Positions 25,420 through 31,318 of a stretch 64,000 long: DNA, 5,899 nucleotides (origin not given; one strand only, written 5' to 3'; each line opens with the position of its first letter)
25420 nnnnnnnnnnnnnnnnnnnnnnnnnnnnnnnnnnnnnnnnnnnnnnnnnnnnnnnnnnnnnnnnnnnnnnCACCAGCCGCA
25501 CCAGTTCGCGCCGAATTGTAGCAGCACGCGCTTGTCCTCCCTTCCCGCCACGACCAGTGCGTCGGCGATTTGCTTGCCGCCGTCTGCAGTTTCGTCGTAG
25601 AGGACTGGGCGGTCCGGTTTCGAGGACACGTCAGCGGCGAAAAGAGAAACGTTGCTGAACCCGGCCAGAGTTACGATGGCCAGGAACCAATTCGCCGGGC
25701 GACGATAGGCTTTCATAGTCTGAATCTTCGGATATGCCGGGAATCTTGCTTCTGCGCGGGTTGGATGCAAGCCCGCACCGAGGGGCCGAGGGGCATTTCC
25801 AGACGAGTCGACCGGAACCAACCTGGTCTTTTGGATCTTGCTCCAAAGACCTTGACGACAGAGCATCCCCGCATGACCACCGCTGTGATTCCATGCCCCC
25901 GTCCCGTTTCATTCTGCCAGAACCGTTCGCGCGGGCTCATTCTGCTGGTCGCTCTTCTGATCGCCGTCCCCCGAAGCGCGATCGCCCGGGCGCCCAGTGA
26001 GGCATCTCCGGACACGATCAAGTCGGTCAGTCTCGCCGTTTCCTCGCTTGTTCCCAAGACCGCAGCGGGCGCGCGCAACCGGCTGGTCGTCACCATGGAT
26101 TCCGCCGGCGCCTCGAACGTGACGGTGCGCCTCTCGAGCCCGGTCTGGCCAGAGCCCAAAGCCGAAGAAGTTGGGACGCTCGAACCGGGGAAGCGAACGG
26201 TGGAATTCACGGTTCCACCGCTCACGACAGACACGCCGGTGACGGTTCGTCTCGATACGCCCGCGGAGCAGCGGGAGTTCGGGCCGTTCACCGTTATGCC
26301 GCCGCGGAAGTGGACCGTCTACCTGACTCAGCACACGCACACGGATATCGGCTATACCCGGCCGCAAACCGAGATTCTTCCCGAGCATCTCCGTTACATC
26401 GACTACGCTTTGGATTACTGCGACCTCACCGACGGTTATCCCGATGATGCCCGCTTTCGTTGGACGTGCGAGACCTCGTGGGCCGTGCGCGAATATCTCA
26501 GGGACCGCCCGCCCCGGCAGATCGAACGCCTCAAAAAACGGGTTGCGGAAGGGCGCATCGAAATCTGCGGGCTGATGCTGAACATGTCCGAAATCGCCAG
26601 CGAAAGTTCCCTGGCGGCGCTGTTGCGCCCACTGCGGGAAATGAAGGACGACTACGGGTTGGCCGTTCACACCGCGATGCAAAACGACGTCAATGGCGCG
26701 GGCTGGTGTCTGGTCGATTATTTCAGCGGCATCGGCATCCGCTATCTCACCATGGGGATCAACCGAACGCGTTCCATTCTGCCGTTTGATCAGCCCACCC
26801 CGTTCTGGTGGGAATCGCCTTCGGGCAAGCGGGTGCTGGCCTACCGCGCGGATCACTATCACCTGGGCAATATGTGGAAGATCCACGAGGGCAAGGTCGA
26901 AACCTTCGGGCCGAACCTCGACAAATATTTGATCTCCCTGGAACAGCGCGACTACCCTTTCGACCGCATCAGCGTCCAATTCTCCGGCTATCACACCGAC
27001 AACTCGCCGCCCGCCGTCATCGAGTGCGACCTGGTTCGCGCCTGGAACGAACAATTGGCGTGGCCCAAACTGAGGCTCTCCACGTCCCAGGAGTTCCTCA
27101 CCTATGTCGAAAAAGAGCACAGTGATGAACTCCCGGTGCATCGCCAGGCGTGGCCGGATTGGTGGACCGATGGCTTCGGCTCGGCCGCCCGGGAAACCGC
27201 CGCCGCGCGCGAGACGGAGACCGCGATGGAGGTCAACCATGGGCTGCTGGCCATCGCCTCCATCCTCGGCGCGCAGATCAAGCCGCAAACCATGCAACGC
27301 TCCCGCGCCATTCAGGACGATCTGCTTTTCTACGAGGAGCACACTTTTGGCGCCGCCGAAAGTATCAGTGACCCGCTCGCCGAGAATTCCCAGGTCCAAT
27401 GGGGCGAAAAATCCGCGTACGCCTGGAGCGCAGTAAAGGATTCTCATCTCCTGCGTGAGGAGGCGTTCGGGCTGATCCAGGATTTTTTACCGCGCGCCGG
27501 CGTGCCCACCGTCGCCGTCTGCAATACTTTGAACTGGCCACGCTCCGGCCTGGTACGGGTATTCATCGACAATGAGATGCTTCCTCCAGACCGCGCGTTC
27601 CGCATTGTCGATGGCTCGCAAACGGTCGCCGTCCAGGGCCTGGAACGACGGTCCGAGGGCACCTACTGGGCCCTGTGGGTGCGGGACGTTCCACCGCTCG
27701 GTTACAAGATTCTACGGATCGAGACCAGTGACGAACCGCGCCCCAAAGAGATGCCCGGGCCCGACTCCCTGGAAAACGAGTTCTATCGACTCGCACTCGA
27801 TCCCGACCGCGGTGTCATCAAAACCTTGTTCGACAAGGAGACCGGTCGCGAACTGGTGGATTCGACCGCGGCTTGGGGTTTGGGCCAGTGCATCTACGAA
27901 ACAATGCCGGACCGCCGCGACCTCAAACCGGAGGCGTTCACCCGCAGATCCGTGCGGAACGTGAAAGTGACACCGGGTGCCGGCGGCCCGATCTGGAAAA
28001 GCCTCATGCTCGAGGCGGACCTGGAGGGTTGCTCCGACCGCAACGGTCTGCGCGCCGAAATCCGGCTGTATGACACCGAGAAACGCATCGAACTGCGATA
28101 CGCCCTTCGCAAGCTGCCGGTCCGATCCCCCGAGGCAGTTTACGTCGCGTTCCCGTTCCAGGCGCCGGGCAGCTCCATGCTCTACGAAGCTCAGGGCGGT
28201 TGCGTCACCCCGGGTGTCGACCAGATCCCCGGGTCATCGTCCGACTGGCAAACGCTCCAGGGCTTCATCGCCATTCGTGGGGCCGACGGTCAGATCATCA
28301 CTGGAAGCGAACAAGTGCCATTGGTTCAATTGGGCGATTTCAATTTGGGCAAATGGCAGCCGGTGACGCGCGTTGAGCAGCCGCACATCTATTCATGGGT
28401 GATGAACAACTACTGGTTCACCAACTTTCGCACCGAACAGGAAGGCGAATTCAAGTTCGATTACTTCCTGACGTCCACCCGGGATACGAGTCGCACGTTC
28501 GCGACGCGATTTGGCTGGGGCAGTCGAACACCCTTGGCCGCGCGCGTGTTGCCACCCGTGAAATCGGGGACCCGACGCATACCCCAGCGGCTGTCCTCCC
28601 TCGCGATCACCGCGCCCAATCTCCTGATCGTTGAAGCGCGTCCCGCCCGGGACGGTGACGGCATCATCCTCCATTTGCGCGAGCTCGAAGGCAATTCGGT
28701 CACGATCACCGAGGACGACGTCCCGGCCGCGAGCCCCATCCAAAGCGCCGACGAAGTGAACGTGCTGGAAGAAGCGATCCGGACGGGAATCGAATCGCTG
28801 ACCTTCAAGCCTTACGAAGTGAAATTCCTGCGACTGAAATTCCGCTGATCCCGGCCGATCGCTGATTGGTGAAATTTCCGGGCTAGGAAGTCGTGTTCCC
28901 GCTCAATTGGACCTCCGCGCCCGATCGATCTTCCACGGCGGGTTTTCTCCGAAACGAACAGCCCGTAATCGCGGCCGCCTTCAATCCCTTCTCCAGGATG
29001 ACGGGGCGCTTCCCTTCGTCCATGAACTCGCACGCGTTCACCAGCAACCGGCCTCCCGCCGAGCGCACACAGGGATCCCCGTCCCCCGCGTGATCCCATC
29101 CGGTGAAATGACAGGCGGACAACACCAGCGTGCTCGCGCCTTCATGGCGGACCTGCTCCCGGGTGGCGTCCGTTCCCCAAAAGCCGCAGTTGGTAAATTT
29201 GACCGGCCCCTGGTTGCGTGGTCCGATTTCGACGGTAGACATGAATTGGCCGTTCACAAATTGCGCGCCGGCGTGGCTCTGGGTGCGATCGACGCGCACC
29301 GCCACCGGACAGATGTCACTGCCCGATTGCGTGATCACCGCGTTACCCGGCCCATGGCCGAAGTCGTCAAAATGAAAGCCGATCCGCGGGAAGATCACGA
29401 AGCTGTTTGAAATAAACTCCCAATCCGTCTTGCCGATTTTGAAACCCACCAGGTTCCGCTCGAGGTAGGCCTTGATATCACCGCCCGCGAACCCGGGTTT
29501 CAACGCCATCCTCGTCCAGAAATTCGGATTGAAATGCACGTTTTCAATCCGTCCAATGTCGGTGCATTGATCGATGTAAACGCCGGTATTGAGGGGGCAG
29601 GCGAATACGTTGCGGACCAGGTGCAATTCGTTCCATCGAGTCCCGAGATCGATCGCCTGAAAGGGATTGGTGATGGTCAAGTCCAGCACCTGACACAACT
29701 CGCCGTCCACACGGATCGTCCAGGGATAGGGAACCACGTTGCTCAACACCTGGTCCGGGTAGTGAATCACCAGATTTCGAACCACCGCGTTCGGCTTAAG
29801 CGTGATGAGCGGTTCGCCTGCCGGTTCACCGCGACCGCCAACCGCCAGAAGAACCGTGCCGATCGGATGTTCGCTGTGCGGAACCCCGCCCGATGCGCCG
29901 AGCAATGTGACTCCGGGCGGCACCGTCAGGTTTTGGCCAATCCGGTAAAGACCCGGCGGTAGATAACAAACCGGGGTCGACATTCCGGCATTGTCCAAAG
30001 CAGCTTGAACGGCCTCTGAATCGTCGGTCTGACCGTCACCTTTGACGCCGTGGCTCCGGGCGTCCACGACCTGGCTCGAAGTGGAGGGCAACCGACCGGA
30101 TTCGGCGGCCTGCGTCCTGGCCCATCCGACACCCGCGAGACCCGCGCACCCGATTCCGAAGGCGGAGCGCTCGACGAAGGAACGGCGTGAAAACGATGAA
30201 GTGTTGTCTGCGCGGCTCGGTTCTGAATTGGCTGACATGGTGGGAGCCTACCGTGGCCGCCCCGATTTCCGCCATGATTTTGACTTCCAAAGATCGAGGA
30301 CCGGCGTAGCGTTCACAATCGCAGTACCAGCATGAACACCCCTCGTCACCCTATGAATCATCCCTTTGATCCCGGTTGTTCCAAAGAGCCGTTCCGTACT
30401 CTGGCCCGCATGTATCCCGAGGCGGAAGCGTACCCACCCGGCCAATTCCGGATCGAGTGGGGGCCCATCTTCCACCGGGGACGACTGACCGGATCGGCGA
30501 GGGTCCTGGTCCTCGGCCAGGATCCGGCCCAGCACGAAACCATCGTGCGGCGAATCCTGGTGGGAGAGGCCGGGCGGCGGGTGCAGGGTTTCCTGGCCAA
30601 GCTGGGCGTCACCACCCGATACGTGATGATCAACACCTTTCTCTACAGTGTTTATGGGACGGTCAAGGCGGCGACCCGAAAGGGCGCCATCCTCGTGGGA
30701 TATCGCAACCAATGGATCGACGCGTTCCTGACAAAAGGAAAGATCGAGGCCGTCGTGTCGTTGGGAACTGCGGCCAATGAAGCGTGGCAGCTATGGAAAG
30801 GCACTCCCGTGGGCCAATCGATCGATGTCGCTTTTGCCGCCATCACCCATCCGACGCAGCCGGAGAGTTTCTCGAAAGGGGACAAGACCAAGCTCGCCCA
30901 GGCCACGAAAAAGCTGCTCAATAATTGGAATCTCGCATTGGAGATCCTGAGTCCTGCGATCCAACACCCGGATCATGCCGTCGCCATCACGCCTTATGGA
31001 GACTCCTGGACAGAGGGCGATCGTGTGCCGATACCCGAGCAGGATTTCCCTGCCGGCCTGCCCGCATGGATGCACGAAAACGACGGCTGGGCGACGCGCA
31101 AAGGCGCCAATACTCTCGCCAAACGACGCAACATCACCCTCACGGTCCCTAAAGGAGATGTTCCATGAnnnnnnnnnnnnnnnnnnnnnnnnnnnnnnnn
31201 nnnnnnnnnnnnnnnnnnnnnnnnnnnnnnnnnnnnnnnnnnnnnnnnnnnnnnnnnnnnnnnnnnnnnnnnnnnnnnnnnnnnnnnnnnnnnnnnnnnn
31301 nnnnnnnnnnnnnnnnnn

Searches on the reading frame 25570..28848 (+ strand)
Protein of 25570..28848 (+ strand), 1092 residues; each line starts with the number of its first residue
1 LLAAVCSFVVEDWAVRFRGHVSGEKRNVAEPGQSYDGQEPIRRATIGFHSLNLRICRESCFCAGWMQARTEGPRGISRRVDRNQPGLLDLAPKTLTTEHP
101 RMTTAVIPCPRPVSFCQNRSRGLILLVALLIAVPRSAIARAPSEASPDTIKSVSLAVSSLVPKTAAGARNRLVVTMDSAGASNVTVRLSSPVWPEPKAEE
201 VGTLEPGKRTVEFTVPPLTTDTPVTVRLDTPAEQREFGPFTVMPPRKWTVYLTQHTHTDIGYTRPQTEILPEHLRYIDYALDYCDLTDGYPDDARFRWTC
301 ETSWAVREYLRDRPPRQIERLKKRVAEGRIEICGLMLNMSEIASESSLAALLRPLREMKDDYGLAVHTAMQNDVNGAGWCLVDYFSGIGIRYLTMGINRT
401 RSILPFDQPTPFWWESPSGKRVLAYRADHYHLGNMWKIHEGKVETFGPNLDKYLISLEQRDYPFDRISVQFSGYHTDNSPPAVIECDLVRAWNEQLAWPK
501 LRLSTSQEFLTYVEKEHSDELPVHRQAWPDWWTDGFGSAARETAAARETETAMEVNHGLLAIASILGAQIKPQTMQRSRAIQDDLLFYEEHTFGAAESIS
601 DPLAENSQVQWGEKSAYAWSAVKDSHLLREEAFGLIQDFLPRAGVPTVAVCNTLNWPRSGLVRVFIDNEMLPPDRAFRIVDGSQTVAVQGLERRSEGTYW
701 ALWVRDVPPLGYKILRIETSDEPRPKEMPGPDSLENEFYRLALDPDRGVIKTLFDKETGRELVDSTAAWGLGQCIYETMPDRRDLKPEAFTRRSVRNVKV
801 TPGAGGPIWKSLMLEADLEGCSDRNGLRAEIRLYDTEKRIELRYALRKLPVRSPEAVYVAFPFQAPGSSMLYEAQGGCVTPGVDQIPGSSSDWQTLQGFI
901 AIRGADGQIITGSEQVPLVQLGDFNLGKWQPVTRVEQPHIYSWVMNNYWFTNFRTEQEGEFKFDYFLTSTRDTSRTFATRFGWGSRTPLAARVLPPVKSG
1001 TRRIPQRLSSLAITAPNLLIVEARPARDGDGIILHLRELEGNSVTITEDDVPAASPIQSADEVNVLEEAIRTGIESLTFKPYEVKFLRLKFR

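Call 10: search_protein_families(library=pfam, proteins=[window:25570-28848:+], max_evalue=0.001)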
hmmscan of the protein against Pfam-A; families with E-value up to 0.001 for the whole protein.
window:25570-28848:+ (1092 aa): 4 families
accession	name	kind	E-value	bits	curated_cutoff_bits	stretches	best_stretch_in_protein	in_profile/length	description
PF01074.27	Glyco_hydro_38N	-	1.7e-31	110.1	25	1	249-523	1-268/270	Glycosyl hydrolases family 38 N-terminal domain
PF07748.19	Glyco_hydro_38C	-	1.8e-07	32.1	25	1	734-880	1-143/206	Glycosyl hydrolases family 38 C-terminal domain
PF17677.7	Glyco_hydro38C2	-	2.6e-06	27.9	22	1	1025-1085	9-70/72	Glycosyl hydrolases family 38 C-terminal beta sandwich domain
PF09261.16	Alpha-mann_mid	-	0.0007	20.1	31.1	0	531-632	2-92/96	Alpha mannosidase middle domain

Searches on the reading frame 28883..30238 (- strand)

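Call 10: search_protein_families(library=pfam, proteins=[window:28883-30238:-], max_evalue=0.001)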
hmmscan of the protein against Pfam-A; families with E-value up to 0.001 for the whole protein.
window:28883-30238:- (451 aa): 1 family
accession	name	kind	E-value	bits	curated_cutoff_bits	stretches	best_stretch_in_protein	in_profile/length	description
PF12708.12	Pect-lyase_RHGA_epim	-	1.1e-10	42.1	27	1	59-121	3-67/213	Rhamnogalacturonase A/epimerase, pectate lyase-like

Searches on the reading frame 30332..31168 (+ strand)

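Call 10: search_protein_families(library=pfam, proteins=[window:30332-31168:+], max_evalue=0.001)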
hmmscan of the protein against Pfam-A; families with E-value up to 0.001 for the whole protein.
window:30332-31168:+ (278 aa): 1 family
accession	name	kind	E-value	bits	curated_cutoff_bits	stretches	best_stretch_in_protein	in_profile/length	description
PF03167.25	UDG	-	2.2e-05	25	24.3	1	55-153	7-100/141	Uracil DNA glycosylase superfamily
